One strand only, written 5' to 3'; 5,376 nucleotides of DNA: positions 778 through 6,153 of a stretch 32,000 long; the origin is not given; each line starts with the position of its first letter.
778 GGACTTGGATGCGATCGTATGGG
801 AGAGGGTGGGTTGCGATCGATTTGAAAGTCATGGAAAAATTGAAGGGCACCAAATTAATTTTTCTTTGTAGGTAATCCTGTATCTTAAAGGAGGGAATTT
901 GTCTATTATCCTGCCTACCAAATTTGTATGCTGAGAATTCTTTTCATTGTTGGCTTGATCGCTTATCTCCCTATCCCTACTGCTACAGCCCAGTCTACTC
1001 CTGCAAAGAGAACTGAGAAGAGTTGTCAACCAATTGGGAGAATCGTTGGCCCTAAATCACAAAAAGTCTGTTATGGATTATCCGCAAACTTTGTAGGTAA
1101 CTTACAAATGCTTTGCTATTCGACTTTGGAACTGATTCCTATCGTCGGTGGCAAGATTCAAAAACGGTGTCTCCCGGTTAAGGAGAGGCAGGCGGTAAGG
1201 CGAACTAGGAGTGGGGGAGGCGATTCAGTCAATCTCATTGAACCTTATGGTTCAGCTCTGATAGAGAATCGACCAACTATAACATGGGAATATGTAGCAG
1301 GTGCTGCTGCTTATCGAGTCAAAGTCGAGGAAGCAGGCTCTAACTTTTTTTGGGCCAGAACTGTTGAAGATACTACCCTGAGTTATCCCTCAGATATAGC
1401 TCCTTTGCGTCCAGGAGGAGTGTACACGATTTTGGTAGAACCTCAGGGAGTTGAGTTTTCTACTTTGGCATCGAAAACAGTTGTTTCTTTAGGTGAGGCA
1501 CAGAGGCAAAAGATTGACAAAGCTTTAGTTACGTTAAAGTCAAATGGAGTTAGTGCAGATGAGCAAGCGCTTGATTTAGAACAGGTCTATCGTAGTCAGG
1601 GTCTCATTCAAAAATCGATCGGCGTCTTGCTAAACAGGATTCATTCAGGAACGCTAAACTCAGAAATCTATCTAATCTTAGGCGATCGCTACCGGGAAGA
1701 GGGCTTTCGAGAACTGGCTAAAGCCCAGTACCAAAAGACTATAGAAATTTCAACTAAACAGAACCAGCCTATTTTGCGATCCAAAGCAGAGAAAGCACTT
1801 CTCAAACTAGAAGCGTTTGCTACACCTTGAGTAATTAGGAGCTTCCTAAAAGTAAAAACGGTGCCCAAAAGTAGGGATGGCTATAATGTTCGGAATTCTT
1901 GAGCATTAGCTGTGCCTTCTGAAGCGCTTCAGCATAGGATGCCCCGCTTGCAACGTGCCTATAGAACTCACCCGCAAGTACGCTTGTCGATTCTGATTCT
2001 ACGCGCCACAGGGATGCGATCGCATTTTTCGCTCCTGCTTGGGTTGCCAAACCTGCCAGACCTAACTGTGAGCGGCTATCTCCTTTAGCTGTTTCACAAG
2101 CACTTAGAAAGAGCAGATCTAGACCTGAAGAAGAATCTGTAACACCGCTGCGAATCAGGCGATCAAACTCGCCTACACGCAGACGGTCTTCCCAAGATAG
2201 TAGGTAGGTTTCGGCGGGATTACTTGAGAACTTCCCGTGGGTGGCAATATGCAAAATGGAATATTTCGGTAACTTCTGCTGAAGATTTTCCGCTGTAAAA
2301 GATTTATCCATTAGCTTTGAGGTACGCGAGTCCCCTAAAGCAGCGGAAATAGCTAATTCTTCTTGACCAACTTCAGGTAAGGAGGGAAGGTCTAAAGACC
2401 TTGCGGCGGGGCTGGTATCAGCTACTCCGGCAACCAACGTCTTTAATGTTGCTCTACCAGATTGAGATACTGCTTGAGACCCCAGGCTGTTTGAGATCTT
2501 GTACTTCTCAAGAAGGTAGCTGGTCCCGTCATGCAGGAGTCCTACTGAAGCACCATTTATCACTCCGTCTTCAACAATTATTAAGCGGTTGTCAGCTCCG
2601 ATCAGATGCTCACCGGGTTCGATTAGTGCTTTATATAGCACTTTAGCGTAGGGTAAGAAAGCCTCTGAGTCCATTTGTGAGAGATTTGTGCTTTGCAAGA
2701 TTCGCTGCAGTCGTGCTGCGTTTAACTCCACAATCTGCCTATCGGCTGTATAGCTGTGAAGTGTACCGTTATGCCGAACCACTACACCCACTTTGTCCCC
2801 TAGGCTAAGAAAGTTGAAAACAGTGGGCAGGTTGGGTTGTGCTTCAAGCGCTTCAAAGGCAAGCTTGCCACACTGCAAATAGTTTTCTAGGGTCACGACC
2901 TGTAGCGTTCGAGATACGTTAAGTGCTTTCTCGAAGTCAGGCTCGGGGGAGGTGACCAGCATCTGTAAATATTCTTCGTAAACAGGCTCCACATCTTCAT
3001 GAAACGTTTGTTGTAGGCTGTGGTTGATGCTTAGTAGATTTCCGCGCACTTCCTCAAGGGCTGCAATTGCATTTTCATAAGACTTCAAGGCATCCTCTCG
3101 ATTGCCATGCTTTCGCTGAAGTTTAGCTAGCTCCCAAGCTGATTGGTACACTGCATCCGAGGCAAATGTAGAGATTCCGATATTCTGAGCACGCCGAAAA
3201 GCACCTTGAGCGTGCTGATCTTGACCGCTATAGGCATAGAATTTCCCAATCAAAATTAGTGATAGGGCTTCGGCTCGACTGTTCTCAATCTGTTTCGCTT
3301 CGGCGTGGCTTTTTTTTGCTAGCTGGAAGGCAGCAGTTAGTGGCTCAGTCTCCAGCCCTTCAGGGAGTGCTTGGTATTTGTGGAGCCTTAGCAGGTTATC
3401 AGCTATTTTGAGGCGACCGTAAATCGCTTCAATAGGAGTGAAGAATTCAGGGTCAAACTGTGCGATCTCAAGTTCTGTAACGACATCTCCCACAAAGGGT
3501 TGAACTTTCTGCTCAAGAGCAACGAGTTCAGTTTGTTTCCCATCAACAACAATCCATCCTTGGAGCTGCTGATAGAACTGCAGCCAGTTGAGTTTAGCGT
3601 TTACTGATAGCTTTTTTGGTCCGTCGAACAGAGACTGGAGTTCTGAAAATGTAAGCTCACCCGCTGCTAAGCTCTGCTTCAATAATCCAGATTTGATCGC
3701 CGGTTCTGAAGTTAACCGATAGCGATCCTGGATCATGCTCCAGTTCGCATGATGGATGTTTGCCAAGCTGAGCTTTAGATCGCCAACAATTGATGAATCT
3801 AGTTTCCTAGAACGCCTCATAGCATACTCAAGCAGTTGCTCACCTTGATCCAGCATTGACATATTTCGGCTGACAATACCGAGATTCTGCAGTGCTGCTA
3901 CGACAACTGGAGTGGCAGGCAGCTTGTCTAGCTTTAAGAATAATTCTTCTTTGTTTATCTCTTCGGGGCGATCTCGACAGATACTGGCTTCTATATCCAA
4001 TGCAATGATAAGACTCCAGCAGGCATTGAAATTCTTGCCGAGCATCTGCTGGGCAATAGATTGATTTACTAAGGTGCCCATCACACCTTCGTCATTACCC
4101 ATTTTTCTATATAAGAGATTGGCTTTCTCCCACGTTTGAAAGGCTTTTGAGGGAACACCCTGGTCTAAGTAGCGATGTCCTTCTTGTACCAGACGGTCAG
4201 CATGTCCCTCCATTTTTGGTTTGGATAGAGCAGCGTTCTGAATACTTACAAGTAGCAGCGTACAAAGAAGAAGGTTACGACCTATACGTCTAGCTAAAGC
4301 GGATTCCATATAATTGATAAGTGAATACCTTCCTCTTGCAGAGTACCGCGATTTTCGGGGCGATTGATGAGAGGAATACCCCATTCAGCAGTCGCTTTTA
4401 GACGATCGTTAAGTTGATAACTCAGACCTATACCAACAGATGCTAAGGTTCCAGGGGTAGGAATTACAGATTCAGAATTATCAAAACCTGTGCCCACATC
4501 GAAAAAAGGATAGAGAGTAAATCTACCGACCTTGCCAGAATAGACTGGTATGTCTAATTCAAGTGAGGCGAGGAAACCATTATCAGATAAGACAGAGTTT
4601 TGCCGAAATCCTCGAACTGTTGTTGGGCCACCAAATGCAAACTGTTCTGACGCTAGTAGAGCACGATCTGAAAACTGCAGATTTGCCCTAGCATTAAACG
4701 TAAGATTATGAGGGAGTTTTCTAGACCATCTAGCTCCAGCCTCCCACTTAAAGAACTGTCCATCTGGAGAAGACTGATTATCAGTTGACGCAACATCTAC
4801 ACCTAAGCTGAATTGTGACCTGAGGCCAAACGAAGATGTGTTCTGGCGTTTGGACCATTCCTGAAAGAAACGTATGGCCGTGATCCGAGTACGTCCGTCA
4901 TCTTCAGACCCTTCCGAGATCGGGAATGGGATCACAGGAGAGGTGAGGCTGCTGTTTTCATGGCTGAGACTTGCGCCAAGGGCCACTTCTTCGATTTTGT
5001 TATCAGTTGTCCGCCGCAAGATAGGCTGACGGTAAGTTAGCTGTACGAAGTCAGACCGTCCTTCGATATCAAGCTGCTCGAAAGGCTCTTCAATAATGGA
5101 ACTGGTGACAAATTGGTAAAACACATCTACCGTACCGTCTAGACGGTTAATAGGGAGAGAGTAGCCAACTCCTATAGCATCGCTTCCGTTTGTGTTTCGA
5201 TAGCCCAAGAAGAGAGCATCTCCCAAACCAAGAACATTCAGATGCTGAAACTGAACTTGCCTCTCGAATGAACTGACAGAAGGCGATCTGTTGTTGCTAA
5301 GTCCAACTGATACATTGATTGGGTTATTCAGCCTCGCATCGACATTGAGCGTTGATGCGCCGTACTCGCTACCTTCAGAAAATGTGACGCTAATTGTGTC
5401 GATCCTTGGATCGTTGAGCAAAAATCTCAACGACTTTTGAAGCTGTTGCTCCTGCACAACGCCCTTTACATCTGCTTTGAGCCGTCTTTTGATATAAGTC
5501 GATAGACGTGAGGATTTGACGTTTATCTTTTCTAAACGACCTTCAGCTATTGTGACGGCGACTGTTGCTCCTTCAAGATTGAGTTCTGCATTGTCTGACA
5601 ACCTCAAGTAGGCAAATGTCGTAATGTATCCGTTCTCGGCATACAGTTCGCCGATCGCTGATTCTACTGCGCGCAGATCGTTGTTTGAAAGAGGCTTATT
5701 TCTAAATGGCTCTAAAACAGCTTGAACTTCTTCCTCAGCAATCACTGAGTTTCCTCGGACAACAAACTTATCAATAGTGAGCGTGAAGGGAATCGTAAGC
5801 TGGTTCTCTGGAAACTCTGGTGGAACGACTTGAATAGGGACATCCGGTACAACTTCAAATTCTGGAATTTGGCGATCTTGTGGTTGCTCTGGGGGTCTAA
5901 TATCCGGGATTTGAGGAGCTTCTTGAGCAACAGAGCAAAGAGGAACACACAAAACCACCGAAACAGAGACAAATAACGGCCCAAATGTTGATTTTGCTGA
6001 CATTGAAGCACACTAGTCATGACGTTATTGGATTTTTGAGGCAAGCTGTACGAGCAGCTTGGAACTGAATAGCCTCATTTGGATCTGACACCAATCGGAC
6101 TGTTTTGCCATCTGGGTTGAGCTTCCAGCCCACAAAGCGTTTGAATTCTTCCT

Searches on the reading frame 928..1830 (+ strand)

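Call 15: search_protein_families(library=pfam, proteins=[window:928-1830:+], max_evalue=0.01)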
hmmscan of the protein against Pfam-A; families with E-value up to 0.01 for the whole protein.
window:928-1830:+ (300 aa): 0 families

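Call 93: search_protein_families(library=ncbifam, proteins=[window:928-1830:+], max_evalue=0.05)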
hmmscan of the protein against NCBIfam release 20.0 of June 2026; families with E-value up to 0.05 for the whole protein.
window:928-1830:+ (300 aa): 1 family
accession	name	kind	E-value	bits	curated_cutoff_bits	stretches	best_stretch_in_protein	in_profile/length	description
TIGR02917.1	PEP_TPR_lipo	equivalog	0.00026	19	312.2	1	209-284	565-640/899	XrtA/PEP-CTERM system TPR-repeat protein PrsT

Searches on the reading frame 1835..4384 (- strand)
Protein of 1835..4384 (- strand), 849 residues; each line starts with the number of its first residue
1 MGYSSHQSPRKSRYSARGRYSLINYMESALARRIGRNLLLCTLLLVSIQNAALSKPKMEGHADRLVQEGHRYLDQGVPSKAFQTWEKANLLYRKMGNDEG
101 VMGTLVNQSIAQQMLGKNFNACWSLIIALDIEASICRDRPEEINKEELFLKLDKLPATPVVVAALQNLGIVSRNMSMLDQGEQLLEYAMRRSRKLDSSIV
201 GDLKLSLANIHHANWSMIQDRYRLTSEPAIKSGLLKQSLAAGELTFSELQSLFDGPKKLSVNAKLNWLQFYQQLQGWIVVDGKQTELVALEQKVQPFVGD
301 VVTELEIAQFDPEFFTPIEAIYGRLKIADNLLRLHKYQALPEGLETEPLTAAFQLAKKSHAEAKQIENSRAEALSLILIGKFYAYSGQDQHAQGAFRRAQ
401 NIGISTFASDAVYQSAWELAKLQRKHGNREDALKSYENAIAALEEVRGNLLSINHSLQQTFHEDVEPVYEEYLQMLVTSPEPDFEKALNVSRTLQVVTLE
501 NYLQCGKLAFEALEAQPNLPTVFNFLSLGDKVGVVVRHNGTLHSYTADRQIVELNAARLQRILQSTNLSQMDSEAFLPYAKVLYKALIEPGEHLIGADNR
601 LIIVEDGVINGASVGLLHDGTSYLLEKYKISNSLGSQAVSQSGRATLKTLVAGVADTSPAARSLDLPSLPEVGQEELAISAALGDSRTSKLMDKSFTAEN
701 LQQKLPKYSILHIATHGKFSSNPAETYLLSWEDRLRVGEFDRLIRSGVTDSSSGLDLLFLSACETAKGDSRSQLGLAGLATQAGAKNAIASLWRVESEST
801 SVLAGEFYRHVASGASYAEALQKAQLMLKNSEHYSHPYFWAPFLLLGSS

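Call 15: search_protein_families(library=pfam, proteins=[window:1835-4384:-], max_evalue=0.01)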
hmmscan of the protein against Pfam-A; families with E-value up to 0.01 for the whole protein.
window:1835-4384:- (849 aa): 4 families
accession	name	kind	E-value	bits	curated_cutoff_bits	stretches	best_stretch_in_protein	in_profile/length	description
PF12770.12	CHAT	-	3.7e-51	174.7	24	1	578-848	2-289/289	CHAT domain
PF13424.12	TPR_12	-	0.00066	20.3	30.1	0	349-402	19-74/77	Tetratricopeptide repeat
PF13176.12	TPR_7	-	0.0061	17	27.9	0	419-443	5-29/36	Tetratricopeptide repeat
PF17874.7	TPR_MalT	-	0.0075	16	45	0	372-449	39-116/336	MalT-like TPR region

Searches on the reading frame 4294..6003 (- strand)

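Call 15: search_protein_families(library=pfam, proteins=[window:4294-6003:-], max_evalue=0.01)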
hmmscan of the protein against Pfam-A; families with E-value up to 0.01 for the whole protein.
window:4294-6003:- (569 aa): 5 families
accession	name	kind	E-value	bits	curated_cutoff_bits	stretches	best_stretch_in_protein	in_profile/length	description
PF03865.19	ShlB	-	2.8e-29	103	22.7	1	215-528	1-310/311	Haemolysin secretion/activation protein ShlB/FhaC/HecB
PF08479.16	POTRA_2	-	3e-12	46.7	24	1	75-155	1-76/76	POTRA domain, ShlB-type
PF01103.29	Omp85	-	2.8e-11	44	24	1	409-553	147-313/325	Omp85 superfamily domain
PF07244.20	POTRA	-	2.4e-05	25.4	21.3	1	76-152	2-74/79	Surface antigen variable number repeat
PF13505.12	OMP_b-brl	-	0.0037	17.9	28.7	0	397-557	21-164/175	Outer membrane protein beta-barrel domain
